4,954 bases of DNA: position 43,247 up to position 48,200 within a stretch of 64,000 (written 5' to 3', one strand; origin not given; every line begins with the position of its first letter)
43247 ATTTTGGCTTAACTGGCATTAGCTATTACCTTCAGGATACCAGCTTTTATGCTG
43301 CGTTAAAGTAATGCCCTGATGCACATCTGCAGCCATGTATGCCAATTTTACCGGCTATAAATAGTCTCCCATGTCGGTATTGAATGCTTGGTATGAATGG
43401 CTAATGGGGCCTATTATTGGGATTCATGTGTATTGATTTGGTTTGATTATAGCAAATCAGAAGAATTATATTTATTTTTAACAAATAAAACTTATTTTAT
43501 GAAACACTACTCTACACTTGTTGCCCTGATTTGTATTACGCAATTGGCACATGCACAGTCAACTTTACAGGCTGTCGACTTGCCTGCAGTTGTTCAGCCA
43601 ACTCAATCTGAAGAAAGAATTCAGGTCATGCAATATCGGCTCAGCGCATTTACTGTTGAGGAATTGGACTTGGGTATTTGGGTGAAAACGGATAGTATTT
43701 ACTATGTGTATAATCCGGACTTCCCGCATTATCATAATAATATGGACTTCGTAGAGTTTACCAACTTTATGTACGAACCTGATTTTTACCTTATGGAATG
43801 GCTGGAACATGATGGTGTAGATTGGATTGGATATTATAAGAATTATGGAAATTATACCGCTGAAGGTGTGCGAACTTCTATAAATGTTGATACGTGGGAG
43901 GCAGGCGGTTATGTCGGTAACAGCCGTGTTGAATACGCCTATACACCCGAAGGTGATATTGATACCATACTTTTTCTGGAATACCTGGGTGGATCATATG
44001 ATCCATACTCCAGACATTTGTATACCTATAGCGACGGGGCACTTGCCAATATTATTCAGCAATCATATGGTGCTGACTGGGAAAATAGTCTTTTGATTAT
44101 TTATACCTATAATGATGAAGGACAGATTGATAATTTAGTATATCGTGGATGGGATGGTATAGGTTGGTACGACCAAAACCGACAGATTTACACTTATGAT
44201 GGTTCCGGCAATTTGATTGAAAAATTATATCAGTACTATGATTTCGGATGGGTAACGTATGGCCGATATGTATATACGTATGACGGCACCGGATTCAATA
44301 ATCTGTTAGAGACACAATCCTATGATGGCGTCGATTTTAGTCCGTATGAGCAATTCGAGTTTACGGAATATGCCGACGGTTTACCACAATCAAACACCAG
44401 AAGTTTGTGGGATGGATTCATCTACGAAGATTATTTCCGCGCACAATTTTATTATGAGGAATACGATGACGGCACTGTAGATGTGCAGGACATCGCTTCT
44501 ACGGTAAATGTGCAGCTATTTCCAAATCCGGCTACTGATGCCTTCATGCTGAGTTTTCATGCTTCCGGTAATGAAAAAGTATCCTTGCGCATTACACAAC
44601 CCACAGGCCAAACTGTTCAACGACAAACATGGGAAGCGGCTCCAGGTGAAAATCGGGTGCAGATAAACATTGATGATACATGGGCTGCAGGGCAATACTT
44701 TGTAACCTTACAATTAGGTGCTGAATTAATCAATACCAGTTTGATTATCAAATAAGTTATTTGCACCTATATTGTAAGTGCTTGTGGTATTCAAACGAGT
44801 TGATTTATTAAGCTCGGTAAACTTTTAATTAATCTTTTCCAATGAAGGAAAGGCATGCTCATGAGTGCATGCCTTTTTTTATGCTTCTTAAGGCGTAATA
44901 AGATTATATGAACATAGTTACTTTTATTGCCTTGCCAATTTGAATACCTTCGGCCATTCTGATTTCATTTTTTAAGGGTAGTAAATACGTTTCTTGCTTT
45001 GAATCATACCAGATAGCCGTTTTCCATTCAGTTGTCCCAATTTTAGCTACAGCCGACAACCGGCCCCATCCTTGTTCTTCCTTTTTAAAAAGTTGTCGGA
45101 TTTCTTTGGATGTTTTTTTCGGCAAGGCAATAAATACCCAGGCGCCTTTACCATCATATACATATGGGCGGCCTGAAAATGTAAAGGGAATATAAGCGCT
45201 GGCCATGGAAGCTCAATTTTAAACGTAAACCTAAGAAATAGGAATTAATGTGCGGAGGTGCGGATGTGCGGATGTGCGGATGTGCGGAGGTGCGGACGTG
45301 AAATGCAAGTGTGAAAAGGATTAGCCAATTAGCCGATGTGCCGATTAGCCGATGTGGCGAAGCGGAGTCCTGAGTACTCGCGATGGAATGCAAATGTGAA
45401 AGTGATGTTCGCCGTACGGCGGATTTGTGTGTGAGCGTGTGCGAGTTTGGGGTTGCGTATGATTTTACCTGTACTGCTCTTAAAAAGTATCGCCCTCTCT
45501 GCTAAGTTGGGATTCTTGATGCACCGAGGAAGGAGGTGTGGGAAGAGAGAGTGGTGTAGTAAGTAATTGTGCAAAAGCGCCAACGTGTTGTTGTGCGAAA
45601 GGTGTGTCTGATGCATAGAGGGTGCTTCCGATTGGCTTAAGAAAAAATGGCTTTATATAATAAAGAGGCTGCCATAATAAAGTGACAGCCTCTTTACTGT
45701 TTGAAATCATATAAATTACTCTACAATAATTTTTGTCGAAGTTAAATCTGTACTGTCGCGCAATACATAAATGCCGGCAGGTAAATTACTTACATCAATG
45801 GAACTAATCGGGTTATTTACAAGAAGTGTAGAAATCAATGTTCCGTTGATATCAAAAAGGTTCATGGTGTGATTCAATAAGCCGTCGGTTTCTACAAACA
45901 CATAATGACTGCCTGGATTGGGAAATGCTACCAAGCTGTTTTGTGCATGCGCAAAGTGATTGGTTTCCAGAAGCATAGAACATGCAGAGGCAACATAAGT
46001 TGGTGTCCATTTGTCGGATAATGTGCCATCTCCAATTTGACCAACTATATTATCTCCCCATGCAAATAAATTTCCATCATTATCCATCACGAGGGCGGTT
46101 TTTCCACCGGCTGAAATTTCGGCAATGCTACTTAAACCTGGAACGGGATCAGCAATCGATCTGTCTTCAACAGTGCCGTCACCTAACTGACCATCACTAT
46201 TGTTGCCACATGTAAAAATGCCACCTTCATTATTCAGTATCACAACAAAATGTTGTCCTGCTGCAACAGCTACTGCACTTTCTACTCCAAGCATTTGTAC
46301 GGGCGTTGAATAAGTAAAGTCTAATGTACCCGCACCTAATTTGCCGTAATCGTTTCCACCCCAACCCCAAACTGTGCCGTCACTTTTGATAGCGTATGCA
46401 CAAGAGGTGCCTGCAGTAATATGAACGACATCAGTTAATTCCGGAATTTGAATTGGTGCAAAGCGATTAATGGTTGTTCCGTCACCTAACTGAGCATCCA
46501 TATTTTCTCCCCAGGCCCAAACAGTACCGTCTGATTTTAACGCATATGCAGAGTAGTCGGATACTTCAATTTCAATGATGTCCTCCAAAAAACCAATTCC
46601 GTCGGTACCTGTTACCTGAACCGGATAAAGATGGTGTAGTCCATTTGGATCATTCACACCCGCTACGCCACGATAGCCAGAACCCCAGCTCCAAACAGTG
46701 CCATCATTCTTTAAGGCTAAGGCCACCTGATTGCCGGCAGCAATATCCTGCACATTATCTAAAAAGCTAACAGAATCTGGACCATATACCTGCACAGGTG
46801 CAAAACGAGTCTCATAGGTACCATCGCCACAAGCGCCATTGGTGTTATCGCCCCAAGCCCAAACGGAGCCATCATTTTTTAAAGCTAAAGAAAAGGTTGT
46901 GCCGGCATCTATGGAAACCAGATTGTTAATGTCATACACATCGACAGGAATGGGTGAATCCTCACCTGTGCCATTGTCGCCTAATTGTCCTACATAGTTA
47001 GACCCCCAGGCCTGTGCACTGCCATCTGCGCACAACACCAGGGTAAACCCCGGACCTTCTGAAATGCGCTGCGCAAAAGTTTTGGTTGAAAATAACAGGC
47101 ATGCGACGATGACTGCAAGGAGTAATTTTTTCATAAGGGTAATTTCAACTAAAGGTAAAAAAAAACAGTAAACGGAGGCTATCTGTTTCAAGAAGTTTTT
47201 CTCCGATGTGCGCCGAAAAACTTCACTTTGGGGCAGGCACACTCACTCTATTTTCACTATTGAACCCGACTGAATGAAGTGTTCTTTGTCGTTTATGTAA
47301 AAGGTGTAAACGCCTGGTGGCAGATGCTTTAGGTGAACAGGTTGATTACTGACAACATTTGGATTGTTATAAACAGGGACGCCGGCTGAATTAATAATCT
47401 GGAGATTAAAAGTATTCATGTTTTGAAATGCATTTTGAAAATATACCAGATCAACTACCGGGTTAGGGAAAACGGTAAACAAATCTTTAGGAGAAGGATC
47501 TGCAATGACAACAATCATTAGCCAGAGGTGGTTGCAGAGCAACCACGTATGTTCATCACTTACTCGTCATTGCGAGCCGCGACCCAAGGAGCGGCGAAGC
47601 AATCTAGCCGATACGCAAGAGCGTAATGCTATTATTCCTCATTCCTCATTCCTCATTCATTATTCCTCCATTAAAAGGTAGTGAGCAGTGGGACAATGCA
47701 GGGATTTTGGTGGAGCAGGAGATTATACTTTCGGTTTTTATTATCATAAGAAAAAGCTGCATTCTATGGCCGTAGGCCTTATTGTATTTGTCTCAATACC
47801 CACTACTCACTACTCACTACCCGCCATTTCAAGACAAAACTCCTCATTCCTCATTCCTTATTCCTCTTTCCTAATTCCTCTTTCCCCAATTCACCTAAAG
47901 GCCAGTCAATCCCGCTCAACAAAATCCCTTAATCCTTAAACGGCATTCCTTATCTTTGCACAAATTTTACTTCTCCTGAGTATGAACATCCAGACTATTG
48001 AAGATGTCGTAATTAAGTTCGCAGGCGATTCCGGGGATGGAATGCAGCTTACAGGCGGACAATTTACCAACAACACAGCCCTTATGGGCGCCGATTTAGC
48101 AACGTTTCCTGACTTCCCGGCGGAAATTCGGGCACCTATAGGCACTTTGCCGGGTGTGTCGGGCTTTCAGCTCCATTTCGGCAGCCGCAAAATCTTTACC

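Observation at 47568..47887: Composite repeat element upstream of korAB: two direct ATTCCTY heptamer arrays bracketing an inverted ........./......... pair and a ~106-bp core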

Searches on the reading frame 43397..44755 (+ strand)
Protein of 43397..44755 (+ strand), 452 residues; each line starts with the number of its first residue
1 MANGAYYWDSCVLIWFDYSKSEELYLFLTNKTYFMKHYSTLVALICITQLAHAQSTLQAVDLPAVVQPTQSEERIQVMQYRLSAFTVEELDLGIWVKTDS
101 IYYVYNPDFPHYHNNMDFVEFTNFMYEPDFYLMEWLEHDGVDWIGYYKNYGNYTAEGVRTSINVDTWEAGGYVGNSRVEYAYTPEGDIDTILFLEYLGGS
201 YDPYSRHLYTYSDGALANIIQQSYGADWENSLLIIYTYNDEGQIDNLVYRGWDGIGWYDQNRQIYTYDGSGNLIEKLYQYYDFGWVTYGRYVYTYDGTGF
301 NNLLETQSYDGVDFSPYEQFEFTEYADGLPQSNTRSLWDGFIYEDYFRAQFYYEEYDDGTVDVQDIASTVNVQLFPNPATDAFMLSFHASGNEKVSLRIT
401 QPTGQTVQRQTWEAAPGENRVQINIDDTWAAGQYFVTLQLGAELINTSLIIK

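Call 11: search_protein_families(library=pfam, proteins=[window:43397-44755:+])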
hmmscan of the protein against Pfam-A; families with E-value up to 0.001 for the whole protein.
window:43397-44755:+ (452 aa): 1 family
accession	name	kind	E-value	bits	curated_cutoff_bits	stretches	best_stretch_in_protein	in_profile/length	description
PF18962.6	Por_Secre_tail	-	7.2e-09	36.3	27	1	374-450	1-74/75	Secretion system C-terminal sorting domain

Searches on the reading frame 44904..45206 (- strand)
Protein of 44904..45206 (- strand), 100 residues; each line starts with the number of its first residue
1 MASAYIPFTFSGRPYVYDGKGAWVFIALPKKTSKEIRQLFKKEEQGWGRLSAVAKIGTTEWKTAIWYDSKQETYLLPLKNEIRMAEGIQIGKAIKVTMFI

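Call 11: search_protein_families(library=pfam, proteins=[window:44904-45206:-])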
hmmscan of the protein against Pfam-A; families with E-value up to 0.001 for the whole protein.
window:44904-45206:- (100 aa): 1 family
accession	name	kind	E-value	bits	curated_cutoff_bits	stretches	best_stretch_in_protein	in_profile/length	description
PF08922.17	DUF1905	-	1.5e-17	63.9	24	1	18-97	9-80/81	Domain of unknown function (DUF1905)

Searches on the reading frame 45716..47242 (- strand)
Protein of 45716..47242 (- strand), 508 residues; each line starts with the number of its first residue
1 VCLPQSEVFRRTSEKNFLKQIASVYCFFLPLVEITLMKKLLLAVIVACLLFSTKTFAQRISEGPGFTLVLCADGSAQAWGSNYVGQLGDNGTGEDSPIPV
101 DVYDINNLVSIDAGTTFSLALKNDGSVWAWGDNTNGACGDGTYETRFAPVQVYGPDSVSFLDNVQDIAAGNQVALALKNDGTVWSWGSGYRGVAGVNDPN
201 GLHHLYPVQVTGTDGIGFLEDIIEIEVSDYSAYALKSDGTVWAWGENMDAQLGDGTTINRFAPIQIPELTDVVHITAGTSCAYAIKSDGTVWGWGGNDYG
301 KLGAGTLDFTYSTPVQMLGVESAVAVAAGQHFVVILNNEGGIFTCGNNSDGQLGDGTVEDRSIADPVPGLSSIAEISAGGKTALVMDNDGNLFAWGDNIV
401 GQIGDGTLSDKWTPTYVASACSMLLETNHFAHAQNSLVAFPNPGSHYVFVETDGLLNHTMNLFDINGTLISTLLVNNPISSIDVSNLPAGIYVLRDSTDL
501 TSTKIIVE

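Call 11: search_protein_families(library=pfam, proteins=[window:45716-47242:-])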
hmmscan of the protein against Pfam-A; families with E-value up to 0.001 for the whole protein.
window:45716-47242:- (508 aa): 5 families
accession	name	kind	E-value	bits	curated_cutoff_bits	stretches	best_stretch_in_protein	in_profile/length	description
PF25390.1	WD40_RLD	-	2.7e-86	290.6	150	2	54-305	31-281/363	RCC1-like domain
PF00415.24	RCC1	-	1e-64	215.3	21.7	6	238-284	1-49/50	Regulator of chromosome condensation (RCC1) repeat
PF13540.12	RCC1_2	-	1.3e-47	158.9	22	7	109-136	2-29/30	Regulator of chromosome condensation (RCC1) repeat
PF18962.6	Por_Secre_tail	-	8.5e-09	36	27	1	440-507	2-75/75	Secretion system C-terminal sorting domain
PF25384.1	Alsin_RLD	-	2e-06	27.8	100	0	233-343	237-353/405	Alsin RCC1-like domain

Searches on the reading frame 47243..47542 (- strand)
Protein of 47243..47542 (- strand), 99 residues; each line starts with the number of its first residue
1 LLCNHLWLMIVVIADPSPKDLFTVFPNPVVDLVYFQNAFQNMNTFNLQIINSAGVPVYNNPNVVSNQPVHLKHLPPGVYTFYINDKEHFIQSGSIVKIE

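Call 11: search_protein_families(library=pfam, proteins=[window:47243-47542:-])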
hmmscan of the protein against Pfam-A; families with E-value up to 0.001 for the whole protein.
window:47243-47542:- (99 aa): 1 family
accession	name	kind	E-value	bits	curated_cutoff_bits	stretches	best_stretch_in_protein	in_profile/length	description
PF18962.6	Por_Secre_tail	-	4.1e-07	30.6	27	1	24-90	1-69/75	Secretion system C-terminal sorting domain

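Call 37: find_encoding_contigs(protein=window:47243-47518:-, flank=3000, max_places=10)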
Protein window:47243-47518:- (91 aa): 11 contigs read that carry it; 8 places shown.
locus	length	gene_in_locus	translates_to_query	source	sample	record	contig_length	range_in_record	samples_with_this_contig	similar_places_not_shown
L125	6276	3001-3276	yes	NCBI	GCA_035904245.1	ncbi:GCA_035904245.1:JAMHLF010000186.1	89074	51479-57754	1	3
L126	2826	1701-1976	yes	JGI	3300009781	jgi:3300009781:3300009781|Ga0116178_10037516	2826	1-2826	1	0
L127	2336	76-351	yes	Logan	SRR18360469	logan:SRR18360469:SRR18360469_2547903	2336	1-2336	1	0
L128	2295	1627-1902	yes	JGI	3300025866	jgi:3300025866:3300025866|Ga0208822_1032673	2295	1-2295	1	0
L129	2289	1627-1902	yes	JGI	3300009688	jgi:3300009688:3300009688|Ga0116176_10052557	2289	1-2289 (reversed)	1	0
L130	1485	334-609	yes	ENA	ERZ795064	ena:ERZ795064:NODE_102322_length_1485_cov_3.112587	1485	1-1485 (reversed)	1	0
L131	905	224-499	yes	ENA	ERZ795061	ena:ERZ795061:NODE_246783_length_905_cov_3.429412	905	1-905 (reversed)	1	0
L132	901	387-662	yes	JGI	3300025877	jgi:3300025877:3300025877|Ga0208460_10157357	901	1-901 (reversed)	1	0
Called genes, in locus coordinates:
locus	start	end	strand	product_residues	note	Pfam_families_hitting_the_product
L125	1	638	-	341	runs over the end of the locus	PF02775:TPP_enzyme_C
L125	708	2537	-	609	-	PF01558:POR, PF01855:POR_N, PF17147:PFOR_II (weak)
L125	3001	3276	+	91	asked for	PF18962:Por_Secre_tail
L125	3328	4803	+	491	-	PF25390:WD40_RLD, PF00415:RCC1 (weak), PF13540:RCC1_2, PF00415:RCC1, PF00415:RCC1, PF25390:WD40_RLD, PF00415:RCC1, PF18962:Por_Secre_tail, +5 more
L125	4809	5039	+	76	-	-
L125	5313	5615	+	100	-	PF08922:DUF1905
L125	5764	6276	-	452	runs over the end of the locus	PF18962:Por_Secre_tail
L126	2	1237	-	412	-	?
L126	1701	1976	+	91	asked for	PF18962:Por_Secre_tail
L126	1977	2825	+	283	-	?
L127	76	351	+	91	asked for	PF18962:Por_Secre_tail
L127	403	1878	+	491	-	PF25390:WD40_RLD, PF00415:RCC1 (weak), PF13540:RCC1_2, PF00415:RCC1, PF00415:RCC1, PF25390:WD40_RLD, PF00415:RCC1, PF18962:Por_Secre_tail, +5 more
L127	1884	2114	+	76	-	-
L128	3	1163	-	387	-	?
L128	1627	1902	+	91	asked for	PF18962:Por_Secre_tail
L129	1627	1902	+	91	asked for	PF18962:Por_Secre_tail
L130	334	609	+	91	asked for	PF18962:Por_Secre_tail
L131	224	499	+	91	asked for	PF18962:Por_Secre_tail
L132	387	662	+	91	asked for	PF18962:Por_Secre_tail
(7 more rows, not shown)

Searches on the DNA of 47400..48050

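Call 57: search_rna_families(source=window, start=47400, end=48050, threshold=evalue, max_evalue=1)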
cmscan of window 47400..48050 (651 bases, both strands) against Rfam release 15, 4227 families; matches with E-value up to 1: 1.
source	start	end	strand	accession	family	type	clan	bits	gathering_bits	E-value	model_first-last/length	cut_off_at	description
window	47942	48023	+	RF02030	tp2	Gene; sRNA;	-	20.8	50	0.99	1-114/114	no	tp2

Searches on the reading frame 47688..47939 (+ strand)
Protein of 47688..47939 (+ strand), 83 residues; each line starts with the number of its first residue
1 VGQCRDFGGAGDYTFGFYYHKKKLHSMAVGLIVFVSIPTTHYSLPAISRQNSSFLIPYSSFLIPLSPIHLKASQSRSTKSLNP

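Call 62: search_protein_families(library=pfam, proteins=[window:47688-47939:+], max_evalue=0.01)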
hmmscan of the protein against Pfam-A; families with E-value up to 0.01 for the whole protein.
window:47688-47939:+ (83 aa): 0 families
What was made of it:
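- On Heptameric intergenic SSR / STRR-like repeat class: The ORFs that run through them have no family match (call 62).
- Small size and no ORF with a family match (call 62).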
